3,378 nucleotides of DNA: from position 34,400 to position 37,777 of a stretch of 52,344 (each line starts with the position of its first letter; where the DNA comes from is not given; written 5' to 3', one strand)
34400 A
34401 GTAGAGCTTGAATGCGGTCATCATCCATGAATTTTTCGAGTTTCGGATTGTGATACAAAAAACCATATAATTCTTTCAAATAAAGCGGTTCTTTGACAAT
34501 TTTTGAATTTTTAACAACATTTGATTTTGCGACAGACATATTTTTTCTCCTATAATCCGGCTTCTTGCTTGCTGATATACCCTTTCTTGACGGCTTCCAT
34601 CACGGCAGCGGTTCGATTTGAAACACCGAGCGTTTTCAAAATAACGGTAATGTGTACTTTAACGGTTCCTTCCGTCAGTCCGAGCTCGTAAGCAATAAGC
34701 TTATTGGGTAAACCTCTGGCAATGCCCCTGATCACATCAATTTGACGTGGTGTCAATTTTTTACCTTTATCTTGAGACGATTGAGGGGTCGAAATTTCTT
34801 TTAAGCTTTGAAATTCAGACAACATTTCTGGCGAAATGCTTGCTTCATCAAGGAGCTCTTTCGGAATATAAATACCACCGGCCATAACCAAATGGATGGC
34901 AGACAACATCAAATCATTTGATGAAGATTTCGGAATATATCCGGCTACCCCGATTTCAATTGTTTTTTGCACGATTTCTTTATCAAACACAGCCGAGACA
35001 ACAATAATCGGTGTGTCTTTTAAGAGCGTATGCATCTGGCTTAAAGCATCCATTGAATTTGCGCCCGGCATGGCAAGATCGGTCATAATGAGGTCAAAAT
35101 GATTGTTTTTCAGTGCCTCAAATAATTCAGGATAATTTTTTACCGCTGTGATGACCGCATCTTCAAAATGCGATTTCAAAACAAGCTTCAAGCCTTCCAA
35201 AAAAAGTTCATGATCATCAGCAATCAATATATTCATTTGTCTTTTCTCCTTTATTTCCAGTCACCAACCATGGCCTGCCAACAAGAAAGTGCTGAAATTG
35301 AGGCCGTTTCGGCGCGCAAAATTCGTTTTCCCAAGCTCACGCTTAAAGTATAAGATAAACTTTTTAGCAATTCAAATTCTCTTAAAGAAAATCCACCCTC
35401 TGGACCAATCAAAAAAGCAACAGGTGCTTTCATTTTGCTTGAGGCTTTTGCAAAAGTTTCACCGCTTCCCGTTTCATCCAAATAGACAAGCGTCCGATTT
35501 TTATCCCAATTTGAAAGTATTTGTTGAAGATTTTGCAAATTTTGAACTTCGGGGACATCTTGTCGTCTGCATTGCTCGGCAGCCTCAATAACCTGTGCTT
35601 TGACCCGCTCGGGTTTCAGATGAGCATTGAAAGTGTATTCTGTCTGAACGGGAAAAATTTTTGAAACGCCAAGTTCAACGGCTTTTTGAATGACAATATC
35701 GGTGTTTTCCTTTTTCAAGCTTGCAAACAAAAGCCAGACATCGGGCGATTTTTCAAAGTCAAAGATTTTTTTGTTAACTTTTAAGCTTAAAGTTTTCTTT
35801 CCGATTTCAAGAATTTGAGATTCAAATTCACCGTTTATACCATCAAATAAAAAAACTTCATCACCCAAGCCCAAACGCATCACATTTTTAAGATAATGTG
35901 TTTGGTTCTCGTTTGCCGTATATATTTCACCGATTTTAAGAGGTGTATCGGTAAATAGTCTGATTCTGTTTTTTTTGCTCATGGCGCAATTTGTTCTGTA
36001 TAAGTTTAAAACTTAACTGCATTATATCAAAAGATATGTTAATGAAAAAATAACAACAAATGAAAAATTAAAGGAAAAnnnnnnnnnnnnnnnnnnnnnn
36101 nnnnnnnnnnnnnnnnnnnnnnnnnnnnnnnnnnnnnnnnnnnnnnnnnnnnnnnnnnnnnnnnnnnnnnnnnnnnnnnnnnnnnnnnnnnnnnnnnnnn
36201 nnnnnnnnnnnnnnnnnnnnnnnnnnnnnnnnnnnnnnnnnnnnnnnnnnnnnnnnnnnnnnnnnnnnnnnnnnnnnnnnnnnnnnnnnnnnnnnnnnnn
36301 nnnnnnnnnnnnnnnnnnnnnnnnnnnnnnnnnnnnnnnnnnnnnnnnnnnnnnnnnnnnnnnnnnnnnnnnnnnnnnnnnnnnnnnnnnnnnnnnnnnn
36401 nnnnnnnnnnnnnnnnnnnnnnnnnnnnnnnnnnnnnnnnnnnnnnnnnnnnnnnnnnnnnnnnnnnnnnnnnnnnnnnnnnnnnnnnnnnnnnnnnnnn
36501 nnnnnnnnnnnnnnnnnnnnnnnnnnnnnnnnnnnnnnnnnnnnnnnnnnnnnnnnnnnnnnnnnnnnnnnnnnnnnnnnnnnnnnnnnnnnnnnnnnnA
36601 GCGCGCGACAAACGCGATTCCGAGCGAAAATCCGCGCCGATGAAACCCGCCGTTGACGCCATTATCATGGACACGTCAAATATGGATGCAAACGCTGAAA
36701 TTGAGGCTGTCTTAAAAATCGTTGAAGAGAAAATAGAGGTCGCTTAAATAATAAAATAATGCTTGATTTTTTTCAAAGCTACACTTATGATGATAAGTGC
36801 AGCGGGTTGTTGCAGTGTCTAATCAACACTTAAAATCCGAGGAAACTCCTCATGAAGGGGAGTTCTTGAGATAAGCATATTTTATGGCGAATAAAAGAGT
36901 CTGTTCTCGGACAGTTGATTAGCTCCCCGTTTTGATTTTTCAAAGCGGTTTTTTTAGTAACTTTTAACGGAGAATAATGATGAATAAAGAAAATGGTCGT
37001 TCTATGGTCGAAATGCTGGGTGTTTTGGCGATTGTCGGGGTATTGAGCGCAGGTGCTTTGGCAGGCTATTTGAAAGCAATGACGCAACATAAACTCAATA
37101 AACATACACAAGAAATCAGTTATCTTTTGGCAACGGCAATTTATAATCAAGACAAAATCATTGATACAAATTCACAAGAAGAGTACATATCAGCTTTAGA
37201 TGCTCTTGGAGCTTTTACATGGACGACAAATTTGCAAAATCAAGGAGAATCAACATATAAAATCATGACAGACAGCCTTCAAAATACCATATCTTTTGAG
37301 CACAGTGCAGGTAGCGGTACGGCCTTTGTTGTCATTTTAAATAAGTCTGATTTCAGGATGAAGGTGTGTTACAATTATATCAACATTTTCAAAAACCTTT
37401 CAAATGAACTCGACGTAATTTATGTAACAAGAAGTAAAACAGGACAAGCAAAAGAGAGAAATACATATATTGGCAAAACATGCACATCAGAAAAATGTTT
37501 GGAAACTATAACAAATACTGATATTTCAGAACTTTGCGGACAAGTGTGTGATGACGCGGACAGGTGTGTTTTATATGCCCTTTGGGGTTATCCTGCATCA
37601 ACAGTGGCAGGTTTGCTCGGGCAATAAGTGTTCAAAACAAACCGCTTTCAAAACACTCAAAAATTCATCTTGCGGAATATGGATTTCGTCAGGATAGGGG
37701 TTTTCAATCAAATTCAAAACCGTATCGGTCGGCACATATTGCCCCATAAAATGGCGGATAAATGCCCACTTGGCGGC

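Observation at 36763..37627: The same leader RNA controls a type IV pilin-like gene, linking LRR adhesin paralogs and a pilin in one putative surface regulon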

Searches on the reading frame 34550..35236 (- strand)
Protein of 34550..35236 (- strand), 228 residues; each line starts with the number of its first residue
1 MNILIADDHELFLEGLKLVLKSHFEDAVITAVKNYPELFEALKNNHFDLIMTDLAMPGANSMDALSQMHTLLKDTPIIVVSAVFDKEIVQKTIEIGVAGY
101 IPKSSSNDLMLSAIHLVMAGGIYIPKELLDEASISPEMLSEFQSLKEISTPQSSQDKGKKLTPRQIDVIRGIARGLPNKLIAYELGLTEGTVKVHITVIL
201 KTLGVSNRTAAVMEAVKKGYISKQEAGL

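Call 40: search_protein_families(library=pfam, proteins=[window:34550-35236:-], max_evalue=0.00001)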
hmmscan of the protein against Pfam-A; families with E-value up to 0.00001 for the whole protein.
window:34550-35236:- (228 aa): 2 families
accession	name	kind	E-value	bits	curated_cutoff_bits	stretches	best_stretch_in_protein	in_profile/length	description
PF00072.30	Response_reg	-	1.1e-20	74.3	30.2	1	3-114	1-110/111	Response regulator receiver domain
PF00196.25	GerE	-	7e-16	58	23.5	1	160-214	2-56/57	Bacterial regulatory proteins, luxR family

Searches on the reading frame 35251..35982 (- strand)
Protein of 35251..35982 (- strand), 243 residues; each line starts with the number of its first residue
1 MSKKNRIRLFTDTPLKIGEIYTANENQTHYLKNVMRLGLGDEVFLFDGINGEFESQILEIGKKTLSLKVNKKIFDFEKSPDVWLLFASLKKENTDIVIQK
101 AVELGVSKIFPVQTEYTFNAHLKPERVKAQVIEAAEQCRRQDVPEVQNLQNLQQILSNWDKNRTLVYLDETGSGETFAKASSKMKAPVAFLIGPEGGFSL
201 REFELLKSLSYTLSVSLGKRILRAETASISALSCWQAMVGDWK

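Call 40: search_protein_families(library=pfam, proteins=[window:35251-35982:-], max_evalue=0.00001)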
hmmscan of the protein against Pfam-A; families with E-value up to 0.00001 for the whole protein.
window:35251-35982:- (243 aa): 2 families
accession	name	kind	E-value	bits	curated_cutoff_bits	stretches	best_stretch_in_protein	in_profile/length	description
PF04452.19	Methyltrans_RNA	-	4.6e-42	143.8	23.9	1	78-236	2-165/165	RNA methyltransferase domain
PF20260.4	PUA_4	-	5.5e-13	49.2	23.9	1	25-69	3-47/48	RNA methyltransferase PUA domain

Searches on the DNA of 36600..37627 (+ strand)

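Call 10: search_rna_families(source=window, start=36600, end=37100, threshold=evalue, max_evalue=10, show_alignments=3)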
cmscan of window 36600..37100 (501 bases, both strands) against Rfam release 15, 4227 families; matches with E-value up to 10: 3.
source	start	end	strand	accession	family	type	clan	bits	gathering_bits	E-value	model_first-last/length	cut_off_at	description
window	36946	36995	+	RF03956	mir-737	Gene; miRNA;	-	19.5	60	2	1-63/63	no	mir-737 microRNA precursor family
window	36738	36850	-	RF01223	snR13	Gene; snRNA; snoRNA; CD-box;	CL00045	18.1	47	1.7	1-124/124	no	Small nucleolar RNA snR13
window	36957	37043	-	RF02706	TeloSII_ncR30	Gene; sRNA;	-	9.6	86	9.9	1-226/226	no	TeloSII non coding RNA 30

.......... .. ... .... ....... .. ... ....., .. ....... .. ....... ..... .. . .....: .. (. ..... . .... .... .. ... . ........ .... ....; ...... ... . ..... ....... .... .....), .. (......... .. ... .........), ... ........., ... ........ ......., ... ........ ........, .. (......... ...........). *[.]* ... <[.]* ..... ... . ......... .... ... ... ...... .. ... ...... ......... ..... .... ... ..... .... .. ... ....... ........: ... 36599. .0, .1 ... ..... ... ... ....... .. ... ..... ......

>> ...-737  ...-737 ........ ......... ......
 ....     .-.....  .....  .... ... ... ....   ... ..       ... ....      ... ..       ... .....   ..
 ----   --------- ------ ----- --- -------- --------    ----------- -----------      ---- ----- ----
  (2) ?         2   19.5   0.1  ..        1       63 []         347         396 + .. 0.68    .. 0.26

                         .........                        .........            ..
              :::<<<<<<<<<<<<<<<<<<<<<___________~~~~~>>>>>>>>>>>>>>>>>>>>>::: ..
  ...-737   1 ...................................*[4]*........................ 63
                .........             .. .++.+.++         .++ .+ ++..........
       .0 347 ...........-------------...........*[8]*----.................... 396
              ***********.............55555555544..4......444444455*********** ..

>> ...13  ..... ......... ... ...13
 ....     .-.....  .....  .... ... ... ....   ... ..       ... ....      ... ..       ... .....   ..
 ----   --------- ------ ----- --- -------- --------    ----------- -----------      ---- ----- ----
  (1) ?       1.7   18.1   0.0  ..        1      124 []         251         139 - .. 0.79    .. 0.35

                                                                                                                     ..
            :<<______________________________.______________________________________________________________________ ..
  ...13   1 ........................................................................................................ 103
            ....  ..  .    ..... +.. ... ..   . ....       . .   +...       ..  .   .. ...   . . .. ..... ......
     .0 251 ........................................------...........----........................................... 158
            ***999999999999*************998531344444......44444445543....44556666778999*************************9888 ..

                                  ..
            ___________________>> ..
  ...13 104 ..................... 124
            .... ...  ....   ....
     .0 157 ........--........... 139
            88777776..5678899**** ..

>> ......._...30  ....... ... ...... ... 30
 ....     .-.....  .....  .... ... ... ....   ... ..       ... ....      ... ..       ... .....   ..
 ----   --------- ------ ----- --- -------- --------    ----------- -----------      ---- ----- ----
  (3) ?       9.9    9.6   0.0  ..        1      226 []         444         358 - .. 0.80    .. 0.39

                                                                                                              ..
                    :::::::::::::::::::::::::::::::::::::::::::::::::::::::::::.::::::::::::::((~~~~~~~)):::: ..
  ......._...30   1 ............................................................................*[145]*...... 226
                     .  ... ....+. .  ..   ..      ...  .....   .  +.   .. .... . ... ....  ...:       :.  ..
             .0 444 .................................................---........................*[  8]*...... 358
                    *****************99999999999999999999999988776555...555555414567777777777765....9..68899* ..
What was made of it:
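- On Known Rfam families (c-di-GMP-I/II, c-di-AMP, cGAMP, ppGpp/PRPP, T-box, PyrR and others): At E <= 10 on copy D only chance hits appear (call 10).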

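Call 49: search_rna_families(sources=[L089, L091], threshold=gathering)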
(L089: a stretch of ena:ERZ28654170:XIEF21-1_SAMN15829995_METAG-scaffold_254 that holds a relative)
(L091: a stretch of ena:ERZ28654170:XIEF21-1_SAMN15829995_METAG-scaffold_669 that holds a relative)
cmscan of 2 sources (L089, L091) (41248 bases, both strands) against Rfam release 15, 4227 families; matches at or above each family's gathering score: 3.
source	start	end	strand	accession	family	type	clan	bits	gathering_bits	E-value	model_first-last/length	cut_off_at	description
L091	12205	12278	-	RF00005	tRNA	Gene; tRNA;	CL00001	70.4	29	1.6e-13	1-71/71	no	tRNA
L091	11895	11983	+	RF00005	tRNA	Gene; tRNA;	CL00001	62.1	29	3e-11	1-71/71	no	tRNA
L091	6484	6572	-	RF00005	tRNA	Gene; tRNA;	CL00001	59.3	29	1.8e-10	1-71/71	no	tRNA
